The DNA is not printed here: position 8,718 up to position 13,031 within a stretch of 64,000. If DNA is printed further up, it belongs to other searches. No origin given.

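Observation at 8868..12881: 1337-aa XRE-HTH protein with no recognisable enzymatic motif, divergent from a toxin-antitoxin-like pair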

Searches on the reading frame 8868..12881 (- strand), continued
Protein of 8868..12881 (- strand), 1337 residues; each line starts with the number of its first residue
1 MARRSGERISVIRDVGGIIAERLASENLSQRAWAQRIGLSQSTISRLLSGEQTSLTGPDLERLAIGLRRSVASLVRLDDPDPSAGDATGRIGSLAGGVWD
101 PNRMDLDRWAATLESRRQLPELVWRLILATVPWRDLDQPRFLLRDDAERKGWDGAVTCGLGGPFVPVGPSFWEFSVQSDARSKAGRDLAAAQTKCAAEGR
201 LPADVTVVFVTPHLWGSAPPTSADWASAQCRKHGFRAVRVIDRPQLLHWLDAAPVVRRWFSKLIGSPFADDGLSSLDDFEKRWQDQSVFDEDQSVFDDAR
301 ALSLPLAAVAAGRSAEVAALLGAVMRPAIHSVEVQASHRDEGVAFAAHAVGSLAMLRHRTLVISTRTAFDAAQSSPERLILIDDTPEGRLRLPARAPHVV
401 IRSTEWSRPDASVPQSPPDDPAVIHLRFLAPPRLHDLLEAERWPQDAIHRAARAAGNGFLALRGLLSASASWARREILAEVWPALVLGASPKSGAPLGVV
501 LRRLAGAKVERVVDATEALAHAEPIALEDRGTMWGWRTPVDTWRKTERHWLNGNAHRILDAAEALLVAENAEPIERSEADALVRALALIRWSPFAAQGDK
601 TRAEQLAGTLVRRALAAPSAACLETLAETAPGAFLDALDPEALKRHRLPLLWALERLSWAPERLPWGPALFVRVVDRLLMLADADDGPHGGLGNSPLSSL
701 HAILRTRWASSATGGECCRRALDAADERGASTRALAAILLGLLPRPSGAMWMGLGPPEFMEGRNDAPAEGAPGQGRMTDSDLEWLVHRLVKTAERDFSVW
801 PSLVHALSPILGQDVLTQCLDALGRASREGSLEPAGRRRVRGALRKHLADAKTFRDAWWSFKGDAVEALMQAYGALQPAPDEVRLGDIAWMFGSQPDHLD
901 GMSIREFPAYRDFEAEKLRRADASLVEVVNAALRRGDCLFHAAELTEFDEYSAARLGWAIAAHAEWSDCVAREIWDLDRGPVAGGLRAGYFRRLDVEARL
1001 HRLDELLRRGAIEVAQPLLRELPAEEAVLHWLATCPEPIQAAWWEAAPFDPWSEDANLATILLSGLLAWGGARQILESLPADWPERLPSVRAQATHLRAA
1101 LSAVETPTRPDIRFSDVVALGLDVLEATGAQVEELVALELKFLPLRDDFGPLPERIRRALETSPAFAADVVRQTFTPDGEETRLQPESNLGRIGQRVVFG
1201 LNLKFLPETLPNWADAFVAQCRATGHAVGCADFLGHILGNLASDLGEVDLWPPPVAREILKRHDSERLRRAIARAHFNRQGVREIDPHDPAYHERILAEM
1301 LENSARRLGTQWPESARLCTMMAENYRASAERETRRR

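Call 32: search_solved_structures(query=A1, max_evalue=10)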
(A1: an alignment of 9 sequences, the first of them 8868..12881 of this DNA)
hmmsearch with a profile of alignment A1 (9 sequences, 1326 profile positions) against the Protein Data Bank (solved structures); distinct sequences matched with E-value up to 10: 4.
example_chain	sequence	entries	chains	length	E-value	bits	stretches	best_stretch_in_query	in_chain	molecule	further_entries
8tac_A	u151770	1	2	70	0.00037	21.4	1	6-44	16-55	DBP48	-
4yba_A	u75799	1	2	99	0.17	12.6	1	8-44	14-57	Regulatory protein C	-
1sq8_A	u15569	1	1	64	0.21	12.3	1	7-41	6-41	dh434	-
2mez_A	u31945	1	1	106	0.43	11.3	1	7-53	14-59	Multiprotein Bridging Factor (MBP-like)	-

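Call 37: find_encoding_contigs(protein=P0004, flank=10000, max_places=3)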
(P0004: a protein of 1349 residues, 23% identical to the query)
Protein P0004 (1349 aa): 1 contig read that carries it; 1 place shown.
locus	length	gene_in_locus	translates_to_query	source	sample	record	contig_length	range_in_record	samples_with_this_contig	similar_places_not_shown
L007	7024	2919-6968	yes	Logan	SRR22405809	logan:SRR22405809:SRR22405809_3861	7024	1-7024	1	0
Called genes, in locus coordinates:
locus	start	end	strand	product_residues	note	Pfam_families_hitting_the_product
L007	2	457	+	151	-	?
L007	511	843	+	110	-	-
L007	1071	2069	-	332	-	-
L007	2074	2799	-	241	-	PF00239:Resolvase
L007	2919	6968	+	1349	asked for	PF01381:HTH_3 (weak)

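Call 38: find_encoding_contigs(protein=P0009, flank=10000, max_places=3)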
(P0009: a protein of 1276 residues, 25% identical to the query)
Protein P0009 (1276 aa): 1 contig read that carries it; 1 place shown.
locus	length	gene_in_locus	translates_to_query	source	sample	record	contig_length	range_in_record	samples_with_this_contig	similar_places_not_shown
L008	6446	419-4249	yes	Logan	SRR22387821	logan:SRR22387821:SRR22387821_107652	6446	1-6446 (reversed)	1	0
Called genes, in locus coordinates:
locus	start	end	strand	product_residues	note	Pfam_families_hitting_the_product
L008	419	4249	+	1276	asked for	-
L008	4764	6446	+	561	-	?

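Call 39: search_protein_representatives(alignment_id=A2)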
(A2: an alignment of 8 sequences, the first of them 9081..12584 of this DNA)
Query: 8 sequences, 1184 profile positions. Proteins with E-value up to 0.001 (for the whole library): 9356; up to 1e-10: 7590; up to 1e-30: 4962. The best 150 are listed.
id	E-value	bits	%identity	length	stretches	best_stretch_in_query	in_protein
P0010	0.0e+00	1251.8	-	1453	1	2-1184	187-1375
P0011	0.0e+00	1175.5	-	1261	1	2-1184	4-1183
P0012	0.0e+00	1138.9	-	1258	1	2-1184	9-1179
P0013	0.0e+00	1133.4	-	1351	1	1-1184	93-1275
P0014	0.0e+00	1133.0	-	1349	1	1-1181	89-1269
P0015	0.0e+00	1116.5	-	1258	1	2-1184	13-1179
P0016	0.0e+00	1116.1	-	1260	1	2-1184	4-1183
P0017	0.0e+00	1109.3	-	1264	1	1-1184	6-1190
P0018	0.0e+00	1098.8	-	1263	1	1-1183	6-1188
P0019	0.0e+00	1098.7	-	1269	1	2-1184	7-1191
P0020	0.0e+00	1098.3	-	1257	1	2-1178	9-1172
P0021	0.0e+00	1098.1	-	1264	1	3-1180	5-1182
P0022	0.0e+00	1097.1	-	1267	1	3-1182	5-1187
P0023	0.0e+00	1093.2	-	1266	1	1-1184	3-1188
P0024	0.0e+00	1091.3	-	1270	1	1-1183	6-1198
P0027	0.0e+00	1078.4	-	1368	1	3-1182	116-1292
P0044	0.0e+00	1060.8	-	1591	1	3-1184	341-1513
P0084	0.0e+00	1026.5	-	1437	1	2-1183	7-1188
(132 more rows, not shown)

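Call 40: search_protein_families(library=pfam, proteins=[P0010, P0011, P0012, P0013, P0044, P0084, P0027], max_evalue=0.01)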
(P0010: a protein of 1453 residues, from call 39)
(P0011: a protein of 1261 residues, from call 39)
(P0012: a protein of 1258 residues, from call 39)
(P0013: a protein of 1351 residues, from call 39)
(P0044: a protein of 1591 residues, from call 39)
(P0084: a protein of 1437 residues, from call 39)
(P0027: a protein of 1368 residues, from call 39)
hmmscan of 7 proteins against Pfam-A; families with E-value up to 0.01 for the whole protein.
P0010 (1453 aa): 0 families

P0011 (1261 aa): 0 families

P0012 (1258 aa): 0 families

P0013 (1351 aa): 4 families
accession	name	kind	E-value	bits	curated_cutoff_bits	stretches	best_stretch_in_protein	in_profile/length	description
PF01381.28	HTH_3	-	2.1e-10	40.9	23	1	13-62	1-50/55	Helix-turn-helix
PF13560.12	HTH_31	-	1.4e-07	32.1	27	1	11-63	4-57/64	Helix-turn-helix domain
PF12844.13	HTH_19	-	0.00017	21.9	30.2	1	13-65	4-53/64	Helix-turn-helix domain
PF13413.12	HTH_25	-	0.004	17.4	24.6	0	12-45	1-34/62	Helix-turn-helix domain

P0044 (1591 aa): 2 families
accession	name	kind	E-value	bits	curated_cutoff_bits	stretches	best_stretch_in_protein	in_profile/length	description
PF12840.13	HTH_20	-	0.001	19.4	27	1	152-199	5-50/51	Helix-turn-helix domain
PF13463.12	HTH_27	-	0.0015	19.2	22.2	1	156-202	7-53/68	Winged helix DNA-binding domain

P0084 (1437 aa): 2 families
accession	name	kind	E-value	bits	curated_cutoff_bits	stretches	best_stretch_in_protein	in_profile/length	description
PF13772.11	AIG2_2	-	3.9e-10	40.5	27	1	1345-1422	2-83/83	AIG2-like family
PF06094.17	GGACT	-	0.00044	21.2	22.8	1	1290-1390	2-104/120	Gamma-glutamyl cyclotransferase, AIG2-like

P0027 (1368 aa): 2 families
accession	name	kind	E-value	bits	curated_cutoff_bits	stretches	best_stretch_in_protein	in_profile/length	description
PF13560.12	HTH_31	-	5.3e-06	27.1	27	1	6-66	1-60/64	Helix-turn-helix domain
PF24389.1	ORC-CDC6-like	-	0.0015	17.8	27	1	819-850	213-244/571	ORC-CDC6-like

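Call 41: list_cluster_members(proteins=[P0011, P0012, P0013, P0015, P0016, P0017, P0018, P0027, P0044, P0084])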
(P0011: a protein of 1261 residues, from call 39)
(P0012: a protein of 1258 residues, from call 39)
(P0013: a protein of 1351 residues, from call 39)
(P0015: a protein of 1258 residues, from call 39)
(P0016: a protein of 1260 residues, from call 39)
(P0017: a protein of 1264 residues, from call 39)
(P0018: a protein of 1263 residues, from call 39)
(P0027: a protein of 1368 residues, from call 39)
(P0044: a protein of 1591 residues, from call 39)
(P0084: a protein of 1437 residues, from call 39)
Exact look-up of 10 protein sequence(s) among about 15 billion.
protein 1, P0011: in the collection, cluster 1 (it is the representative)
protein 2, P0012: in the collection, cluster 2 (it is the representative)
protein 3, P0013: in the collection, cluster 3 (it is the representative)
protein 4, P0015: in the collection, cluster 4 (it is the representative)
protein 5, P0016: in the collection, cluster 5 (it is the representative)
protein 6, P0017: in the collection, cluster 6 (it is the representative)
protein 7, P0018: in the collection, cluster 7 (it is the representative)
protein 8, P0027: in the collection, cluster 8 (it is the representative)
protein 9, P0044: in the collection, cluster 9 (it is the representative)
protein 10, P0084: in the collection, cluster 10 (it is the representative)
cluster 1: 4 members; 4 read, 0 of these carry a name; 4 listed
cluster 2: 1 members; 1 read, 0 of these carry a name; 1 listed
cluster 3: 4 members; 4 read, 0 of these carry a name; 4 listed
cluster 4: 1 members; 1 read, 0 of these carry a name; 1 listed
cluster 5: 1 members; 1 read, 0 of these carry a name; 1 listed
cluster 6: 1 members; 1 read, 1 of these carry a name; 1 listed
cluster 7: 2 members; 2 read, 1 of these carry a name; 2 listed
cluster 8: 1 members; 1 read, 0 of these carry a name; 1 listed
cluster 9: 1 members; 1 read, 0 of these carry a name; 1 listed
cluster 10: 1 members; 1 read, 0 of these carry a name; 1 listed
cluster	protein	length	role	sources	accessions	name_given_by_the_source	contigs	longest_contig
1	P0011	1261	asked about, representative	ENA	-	-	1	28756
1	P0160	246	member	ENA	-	-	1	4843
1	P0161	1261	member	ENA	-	-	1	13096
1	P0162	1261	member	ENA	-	-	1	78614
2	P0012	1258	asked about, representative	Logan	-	-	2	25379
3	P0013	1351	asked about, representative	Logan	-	-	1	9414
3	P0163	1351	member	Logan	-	-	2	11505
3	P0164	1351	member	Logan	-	-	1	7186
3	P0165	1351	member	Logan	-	-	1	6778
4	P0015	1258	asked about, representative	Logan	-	-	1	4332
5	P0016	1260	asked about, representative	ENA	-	-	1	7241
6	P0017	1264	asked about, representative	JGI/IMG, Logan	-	hypothetical protein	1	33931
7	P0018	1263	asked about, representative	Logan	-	-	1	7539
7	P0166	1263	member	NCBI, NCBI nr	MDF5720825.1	MAG: hypothetical protein PUP91_10140 [Rhizonema sp. PD37] | hypothetical protein [Rhizonema sp. PD37]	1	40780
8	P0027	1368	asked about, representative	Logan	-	-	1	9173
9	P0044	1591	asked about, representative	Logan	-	-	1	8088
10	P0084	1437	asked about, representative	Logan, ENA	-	-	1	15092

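Call 48: search_dna_similar(query=P0011, collection=plasmids, mode=protein, max_rows=25)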
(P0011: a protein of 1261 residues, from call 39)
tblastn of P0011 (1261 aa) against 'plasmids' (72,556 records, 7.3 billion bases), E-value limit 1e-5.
Records with a match: 24; places in all: 25; records where one place covers at least 80% of the query: 20.
Best place of each record, by identity: <60% 24.
By first word of the organism name: Rhizobium 6; Shewanella 3; Cupriavidus 2; Ralstonia 2; Aminobacter 1; Thalassospira 1; Acetobacter 1; Adhaeribacter 1; Arthrobacter 1; Paracoccus 1; and 5 more.
By predicted mobility (MOB-suite, as given by PLSDB): conjugative 11; non-mobilizable 8; mobilizable 5.
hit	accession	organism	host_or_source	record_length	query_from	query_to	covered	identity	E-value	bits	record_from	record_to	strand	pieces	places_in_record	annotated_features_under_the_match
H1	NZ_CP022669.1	Rhizobium leguminosarum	single cell,root nodules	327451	6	1254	99%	31.9%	8e-159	535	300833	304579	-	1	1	helix-turn-helix transcriptional regulator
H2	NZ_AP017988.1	Aminobacter sp. SS-2016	Lotus japoicus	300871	6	1257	99%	31.6%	1e-152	517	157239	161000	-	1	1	helix-turn-helix transcriptional regulator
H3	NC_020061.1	Rhizobium tropici CIAT 899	Phaseolus vulgaris root nodule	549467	5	1254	99%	31.0%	1e-163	550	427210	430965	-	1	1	helix-turn-helix transcriptional regulator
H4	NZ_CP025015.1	Rhizobium leguminosarum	Lotus corniculatus,Bacteria culture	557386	5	1255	99%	30.9%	1e-164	553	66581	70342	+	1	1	helix-turn-helix transcriptional regulator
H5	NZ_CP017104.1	Rhizobium gallicum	Phaseolus vulgaris,Whole ...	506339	6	1254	99%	30.6%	1e-159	538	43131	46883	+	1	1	helix-turn-helix transcriptional regulator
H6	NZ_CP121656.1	Rhizobium sp. CB3171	Calliandra calothyrsus,cell culture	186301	6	1254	99%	30.5%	1e-159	538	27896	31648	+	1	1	helix-turn-helix transcriptional regulator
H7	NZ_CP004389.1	Thalassospira xiamenensis M-5 = DSM 17429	surface seawater from the sea close to ...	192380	4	1254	99%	29.3%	3e-147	501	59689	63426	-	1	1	helix-turn-helix transcriptional regulator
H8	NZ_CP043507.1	Acetobacter vaccinii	cell culture,blue berry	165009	6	1246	98%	29.5%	1e-139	479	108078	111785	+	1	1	helix-turn-helix transcriptional regulator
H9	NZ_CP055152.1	Adhaeribacter radiodurans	Cell culture,rhizospheric soil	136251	1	1254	99%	29.0%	9e-152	514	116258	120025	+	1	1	hypothetical protein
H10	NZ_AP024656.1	Arthrobacter sp. NicSoilB8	-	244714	4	1254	99%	28.9%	3e-122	427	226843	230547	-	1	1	helix-turn-helix domain-containing protein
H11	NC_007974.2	Cupriavidus metallidurans CH34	-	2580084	5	1246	98%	27.9%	4e-118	415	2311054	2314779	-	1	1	none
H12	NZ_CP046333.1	Cupriavidus metallidurans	sedimentation pond in a zinc factory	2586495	5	1246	98%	27.9%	4e-118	415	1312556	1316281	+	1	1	none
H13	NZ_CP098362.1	Paracoccus sp. TOH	cell cuture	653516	7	1260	99%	27.4%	2e-70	360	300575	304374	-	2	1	hypothetical protein (x2)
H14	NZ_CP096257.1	Bradyrhizobium barranii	Glycine max cv. AC Glengarry,Cell ...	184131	4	1239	98%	27.7%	1e-118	416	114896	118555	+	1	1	hypothetical protein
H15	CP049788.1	Ralstonia solanacearum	whole organism,isolated from the ...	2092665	4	1254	99%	27.4%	1e-103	371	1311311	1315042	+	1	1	hypothetical protein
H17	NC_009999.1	Shewanella baltica OS195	-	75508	1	1250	99%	26.9%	4e-105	375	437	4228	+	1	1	HigA family addiction module antitoxin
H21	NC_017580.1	Shewanella baltica OS117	-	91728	353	1246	71%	27.5%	1e-83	309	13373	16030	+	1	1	hypothetical protein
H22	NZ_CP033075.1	Buttiauxella sp. 3AFRM03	Cerambycidae sp.,pure isolate,larvae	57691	366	1252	70%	25.4%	1e-68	263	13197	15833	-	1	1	hypothetical protein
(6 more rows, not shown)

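Call 49: search_dna_similar(query=P0011, collection=phages, mode=protein, max_rows=15)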
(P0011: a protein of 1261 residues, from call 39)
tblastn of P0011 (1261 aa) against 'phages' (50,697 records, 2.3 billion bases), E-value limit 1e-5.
Records with a match: 1; places in all: 1; records where one place covers at least 80% of the query: 0.
Best place of each record, by identity: <60% 1.
By first word of the organism name: Bacteriophage 1.
By host as written in the record: - 1.
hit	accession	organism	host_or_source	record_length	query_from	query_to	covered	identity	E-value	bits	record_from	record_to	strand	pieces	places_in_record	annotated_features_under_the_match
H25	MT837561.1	Bacteriophage sp.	human fecal samples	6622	12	616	48%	23.9%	2e-43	179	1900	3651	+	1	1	record has no annotation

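Call 50: get_annotated_region(hit=H3, flank=7000)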
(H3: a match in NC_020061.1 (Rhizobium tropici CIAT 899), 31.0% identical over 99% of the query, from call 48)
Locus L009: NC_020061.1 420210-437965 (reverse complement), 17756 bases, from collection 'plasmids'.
description: Rhizobium tropici CIAT 899 plasmid pRtrCIAT899b, complete sequence
organism: Rhizobium tropici CIAT 899 (NCBI taxid 698761)
taxonomy: Bacteria; Pseudomonadota; Alphaproteobacteria; Hyphomicrobiales; Rhizobiaceae; Rhizobium; Rhizobium tropici; Rhizobium tropici CIAT 899
host: -; source: Phaseolus vulgaris root nodule; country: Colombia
typing (MOB-suite, as given by PLSDB): conjugative; replicon rep_cluster_141; relaxase MOBP,MOBQ; mating-pair formation MPF_T
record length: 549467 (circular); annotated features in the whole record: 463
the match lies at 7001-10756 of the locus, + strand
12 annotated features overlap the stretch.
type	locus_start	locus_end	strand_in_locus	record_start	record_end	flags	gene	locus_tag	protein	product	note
CDS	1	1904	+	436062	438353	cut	-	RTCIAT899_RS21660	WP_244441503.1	hypothetical protein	-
CDS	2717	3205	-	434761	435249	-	-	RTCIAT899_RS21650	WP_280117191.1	IS5 family transposase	-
CDS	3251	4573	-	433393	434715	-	ltrA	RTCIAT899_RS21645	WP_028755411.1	group II intron reverse transcriptase/maturase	GO:0000373 - Group II intron splicing [Evidence IEA]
CDS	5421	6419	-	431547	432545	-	-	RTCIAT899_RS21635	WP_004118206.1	hypothetical protein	-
CDS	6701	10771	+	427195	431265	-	-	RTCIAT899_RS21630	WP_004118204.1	helix-turn-helix transcriptional regulator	-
CDS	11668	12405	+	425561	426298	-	-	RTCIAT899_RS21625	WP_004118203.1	hypothetical protein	-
CDS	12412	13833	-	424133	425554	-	-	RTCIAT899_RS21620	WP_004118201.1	ISNCY family transposase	-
CDS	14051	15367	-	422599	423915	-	-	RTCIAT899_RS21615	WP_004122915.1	reverse transcriptase domain-containing protein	-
CDS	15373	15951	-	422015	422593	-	-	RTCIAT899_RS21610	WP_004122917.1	SLATT domain-containing protein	-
CDS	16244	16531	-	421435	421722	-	-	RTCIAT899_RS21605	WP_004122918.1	Shedu anti-phage system protein SduA domain-containing protein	-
CDS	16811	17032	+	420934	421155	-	-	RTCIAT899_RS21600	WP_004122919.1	hypothetical protein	-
CDS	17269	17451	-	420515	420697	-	-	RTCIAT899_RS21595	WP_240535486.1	hypothetical protein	-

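Call 51: get_annotated_region(hit=H17, flank=7000)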
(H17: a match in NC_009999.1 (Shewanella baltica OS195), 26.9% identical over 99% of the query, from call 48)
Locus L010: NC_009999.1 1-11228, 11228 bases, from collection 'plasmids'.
description: Shewanella baltica OS195 plasmid pS19502, complete sequence
organism: Shewanella baltica OS195 (NCBI taxid 399599)
taxonomy: Bacteria; Pseudomonadota; Gammaproteobacteria; Alteromonadales; Shewanellaceae; Shewanella; Shewanella baltica; Shewanella baltica OS195
host: -; source: -; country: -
typing (MOB-suite, as given by PLSDB): conjugative; relaxase MOBF; mating-pair formation MPF_F
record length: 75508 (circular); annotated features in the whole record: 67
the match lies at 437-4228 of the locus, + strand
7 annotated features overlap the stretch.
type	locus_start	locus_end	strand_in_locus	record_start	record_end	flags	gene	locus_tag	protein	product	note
CDS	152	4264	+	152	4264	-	-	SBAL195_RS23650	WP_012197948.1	HigA family addiction module antitoxin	-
CDS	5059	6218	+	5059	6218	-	-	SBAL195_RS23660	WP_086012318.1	IS3-like element ISSba3 family transposase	GO:0006313 - DNA transposition [Evidence IEA]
CDS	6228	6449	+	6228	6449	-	-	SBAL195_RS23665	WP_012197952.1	hypothetical protein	-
CDS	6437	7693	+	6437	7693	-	-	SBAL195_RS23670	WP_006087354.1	Y-family DNA polymerase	-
CDS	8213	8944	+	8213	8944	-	-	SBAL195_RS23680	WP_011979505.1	endonuclease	-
CDS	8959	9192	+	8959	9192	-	-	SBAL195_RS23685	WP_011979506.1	hypothetical protein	-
CDS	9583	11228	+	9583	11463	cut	-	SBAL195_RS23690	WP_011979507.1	ParB/RepB/Spo0J family partition protein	-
